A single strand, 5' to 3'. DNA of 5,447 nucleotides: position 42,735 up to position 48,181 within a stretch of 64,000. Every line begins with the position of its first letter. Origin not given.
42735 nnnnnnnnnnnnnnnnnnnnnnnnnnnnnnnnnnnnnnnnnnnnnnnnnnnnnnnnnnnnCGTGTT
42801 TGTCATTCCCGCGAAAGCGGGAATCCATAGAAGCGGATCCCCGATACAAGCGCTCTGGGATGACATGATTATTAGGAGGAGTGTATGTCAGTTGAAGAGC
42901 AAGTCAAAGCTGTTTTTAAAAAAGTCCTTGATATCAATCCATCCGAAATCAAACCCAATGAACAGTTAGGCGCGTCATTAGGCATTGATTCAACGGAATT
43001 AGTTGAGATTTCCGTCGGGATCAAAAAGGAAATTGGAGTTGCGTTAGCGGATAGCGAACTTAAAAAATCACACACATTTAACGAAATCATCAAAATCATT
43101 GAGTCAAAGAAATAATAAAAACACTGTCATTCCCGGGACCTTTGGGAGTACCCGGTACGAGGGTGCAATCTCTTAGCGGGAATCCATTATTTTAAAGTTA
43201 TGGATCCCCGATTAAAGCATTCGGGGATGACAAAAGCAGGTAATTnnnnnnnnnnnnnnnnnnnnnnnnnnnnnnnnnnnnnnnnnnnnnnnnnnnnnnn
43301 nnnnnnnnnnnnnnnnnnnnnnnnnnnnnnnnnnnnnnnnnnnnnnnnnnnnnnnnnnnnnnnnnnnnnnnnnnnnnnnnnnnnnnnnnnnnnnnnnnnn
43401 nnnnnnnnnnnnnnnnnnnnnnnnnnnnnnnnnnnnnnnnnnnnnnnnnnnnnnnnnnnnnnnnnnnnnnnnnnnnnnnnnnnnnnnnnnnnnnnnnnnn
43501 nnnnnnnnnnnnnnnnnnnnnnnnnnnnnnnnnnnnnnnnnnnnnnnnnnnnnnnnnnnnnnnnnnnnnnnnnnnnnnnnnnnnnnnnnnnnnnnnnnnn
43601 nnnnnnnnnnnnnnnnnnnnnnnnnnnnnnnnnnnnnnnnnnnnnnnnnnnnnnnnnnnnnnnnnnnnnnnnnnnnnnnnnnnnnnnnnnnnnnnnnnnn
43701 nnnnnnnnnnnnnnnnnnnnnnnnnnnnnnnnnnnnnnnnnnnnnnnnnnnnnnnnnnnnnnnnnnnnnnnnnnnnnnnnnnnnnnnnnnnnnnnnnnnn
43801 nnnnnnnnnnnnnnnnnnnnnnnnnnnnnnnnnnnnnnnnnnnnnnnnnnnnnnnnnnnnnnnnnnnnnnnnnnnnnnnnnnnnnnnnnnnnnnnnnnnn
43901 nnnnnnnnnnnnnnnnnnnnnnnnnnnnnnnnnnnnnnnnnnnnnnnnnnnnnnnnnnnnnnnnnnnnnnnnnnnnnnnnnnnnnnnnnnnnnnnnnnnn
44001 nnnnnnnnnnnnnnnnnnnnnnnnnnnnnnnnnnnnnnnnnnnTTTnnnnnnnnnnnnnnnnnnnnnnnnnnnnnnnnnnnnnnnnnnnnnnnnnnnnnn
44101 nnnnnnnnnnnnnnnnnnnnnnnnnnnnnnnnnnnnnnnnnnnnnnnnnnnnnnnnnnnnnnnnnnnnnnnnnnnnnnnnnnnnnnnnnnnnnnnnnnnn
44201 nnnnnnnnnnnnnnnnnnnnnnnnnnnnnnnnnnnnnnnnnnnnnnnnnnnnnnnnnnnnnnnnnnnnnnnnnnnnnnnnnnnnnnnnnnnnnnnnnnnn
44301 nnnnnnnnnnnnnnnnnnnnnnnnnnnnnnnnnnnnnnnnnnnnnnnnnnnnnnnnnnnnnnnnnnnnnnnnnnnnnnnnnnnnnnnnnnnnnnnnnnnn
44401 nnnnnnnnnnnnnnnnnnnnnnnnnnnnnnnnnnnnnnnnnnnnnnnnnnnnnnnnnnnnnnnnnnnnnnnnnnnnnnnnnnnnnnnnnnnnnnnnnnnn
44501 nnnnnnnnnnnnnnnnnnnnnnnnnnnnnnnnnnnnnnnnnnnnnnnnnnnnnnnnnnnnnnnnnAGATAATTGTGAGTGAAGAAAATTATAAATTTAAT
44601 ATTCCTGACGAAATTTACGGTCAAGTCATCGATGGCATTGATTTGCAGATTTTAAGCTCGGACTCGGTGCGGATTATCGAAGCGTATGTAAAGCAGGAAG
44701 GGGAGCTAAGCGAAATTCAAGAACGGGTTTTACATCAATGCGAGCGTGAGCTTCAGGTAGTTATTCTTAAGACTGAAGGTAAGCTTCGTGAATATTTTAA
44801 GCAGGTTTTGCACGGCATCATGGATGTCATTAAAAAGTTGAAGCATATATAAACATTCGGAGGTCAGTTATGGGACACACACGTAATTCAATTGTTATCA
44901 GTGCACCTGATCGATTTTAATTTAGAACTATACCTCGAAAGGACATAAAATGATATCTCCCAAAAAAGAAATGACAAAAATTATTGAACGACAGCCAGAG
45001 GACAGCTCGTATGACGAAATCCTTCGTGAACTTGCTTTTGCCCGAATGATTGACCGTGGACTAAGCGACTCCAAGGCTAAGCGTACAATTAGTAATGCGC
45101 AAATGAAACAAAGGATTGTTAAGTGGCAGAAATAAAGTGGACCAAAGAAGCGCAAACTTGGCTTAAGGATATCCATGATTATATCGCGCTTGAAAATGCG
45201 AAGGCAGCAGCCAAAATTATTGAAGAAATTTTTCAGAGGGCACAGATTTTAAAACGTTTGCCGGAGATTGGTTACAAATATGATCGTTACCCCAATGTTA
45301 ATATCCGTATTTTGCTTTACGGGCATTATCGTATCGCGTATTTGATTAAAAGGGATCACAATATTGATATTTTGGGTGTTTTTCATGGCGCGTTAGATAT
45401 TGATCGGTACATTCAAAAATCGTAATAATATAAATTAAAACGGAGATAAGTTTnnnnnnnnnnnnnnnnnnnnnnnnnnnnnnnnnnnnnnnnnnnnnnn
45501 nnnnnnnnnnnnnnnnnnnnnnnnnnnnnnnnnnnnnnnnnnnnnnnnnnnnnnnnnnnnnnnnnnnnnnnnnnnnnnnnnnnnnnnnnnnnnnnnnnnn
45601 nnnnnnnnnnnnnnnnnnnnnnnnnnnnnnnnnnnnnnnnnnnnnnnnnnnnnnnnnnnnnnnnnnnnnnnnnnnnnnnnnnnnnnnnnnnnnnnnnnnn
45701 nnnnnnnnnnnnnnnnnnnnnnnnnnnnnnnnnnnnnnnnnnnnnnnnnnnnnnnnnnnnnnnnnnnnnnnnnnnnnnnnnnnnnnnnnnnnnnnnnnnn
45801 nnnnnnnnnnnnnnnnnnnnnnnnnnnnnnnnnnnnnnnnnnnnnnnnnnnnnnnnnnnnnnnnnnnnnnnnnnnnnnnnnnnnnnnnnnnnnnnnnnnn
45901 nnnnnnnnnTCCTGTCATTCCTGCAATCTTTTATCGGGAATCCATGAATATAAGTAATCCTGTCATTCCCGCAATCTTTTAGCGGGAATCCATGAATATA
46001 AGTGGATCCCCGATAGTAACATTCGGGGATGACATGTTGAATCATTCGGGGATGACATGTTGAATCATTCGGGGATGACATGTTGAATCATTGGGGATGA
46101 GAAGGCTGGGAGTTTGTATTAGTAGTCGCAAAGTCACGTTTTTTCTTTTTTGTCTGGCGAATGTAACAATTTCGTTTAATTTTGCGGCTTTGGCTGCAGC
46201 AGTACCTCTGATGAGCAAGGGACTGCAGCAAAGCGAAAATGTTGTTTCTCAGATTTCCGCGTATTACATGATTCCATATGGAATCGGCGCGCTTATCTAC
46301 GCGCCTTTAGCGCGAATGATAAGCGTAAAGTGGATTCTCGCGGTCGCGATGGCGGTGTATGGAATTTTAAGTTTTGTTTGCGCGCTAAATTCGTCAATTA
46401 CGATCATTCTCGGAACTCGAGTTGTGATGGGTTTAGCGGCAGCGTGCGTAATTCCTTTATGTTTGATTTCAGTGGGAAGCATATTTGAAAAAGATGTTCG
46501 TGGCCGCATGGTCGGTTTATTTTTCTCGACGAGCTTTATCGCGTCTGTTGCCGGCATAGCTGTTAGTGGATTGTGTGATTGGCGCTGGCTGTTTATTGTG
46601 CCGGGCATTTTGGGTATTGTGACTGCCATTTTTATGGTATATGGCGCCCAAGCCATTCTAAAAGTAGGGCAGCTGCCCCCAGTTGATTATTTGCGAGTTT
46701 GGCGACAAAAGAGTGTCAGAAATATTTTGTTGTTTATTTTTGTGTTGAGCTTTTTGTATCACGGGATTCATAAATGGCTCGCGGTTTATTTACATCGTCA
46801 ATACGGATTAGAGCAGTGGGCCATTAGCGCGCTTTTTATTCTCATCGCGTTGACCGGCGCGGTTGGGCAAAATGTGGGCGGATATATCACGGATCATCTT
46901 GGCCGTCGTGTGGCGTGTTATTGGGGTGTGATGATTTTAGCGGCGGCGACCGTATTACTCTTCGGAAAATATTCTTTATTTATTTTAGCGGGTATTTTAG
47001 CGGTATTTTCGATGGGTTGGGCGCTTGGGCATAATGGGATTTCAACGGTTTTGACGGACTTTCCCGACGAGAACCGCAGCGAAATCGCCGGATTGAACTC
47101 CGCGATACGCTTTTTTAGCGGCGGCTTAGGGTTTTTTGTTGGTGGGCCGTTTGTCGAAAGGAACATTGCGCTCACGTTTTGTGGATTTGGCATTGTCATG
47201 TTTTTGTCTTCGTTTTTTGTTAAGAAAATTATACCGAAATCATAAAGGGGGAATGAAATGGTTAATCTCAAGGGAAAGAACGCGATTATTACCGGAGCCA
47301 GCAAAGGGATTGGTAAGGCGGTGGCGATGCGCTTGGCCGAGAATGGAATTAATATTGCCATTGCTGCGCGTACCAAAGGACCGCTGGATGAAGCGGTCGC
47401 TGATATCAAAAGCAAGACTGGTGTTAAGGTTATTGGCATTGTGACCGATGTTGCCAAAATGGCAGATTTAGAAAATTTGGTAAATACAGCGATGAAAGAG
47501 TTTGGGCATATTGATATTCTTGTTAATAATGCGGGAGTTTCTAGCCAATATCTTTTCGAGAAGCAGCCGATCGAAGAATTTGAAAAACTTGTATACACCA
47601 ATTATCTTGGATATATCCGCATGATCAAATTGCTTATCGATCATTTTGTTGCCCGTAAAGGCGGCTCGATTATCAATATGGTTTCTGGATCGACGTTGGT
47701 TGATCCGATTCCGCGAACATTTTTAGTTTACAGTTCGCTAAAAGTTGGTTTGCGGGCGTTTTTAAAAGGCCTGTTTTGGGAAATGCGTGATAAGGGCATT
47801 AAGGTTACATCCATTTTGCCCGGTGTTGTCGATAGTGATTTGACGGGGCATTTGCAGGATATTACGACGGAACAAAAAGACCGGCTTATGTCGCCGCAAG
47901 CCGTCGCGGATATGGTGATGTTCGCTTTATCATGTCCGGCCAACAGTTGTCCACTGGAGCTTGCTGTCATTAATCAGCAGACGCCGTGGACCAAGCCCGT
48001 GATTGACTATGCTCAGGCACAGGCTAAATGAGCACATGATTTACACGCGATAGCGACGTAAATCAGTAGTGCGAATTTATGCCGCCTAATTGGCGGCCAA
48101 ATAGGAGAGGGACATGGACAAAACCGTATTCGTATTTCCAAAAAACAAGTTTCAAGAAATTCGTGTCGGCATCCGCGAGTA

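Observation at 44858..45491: ParE-type toxin-antitoxin cassette inserted into the PKS locus, flanked by a 40-bp direct duplication of the cyclase gene start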

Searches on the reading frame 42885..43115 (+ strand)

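Call 4: search_protein_families(library=pfam, proteins=[window:42885-43115:+], max_evalue=0.01)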
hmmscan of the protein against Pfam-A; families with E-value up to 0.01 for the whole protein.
window:42885-43115:+ (76 aa): 2 families
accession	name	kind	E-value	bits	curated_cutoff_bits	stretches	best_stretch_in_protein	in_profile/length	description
PF00550.31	PP-binding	-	2.3e-10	41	20.8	1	5-70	1-65/67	Phosphopantetheine attachment site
PF23297.2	ACP_SdgA_C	-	0.00046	20.7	27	1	2-74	10-81/95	Highly reducing polyketide synthase sdgA, C-terminal ACP domain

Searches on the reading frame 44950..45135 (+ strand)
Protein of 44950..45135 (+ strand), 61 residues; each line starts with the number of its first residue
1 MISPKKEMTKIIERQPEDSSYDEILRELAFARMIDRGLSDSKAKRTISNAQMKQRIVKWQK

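Call 4: search_protein_families(library=pfam, proteins=[window:44950-45135:+], max_evalue=0.01)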
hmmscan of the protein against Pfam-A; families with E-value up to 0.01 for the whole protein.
window:44950-45135:+ (61 aa): 0 families

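Call 53: search_protein_families(library=ncbifam, proteins=[window:44950-45135:+], max_evalue=0.01)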
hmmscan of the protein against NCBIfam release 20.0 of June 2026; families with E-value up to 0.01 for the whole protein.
window:44950-45135:+ (61 aa): 0 families

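Call 57: search_solved_structures(query=window:44950-45132:+, max_evalue=1)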
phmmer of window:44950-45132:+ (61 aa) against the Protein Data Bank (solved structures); distinct sequences matched with E-value up to 1: 0.

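Call 94: search_dna_similar(query=window:44950-45132:+, collection=plasmids, mode=protein, max_evalue=0.001, max_rows=12)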
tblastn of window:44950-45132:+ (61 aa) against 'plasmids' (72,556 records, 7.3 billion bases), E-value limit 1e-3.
Records with a match: 1; places in all: 1; records where one place covers at least 80% of the query: 1.
Best place of each record, by identity: <60% 1.
By first word of the organism name: Leptospira 1.
By predicted mobility (MOB-suite, as given by PLSDB): non-mobilizable 1.
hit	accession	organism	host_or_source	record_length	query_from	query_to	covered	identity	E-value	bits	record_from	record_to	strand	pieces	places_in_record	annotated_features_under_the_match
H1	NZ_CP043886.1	Leptospira interrogans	Homo sapiens,cell culture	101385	1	61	100%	36.1%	7e-7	50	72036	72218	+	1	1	hypothetical protein | type II toxin-antitoxin system RelE/ParE family toxin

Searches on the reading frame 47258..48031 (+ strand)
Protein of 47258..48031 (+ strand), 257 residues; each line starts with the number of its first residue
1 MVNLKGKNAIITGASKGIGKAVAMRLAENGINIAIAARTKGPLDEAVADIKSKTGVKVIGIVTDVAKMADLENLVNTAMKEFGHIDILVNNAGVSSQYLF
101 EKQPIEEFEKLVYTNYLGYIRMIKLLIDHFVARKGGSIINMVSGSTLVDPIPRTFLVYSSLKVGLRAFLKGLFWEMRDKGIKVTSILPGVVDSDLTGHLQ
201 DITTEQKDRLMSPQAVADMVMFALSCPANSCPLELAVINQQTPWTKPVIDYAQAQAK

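Call 4: search_protein_families(library=pfam, proteins=[window:47258-48031:+], max_evalue=0.01)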
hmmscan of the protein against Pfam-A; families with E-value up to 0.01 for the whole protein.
window:47258-48031:+ (257 aa): 4 families
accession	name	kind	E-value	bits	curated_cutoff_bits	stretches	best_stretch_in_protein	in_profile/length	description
PF00106.31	adh_short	-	2.7e-49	167.7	26.6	1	7-199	1-190/195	short chain dehydrogenase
PF13561.12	adh_short_C2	-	7.4e-35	121.1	27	1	13-225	1-218/236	Enoyl-(Acyl carrier protein) reductase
PF08659.16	KR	-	1e-11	45.5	22.6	1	10-133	4-126/180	KR domain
PF23441.1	SDR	-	6.4e-06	26.2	27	1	9-196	10-199/258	SDR-like rossmann domain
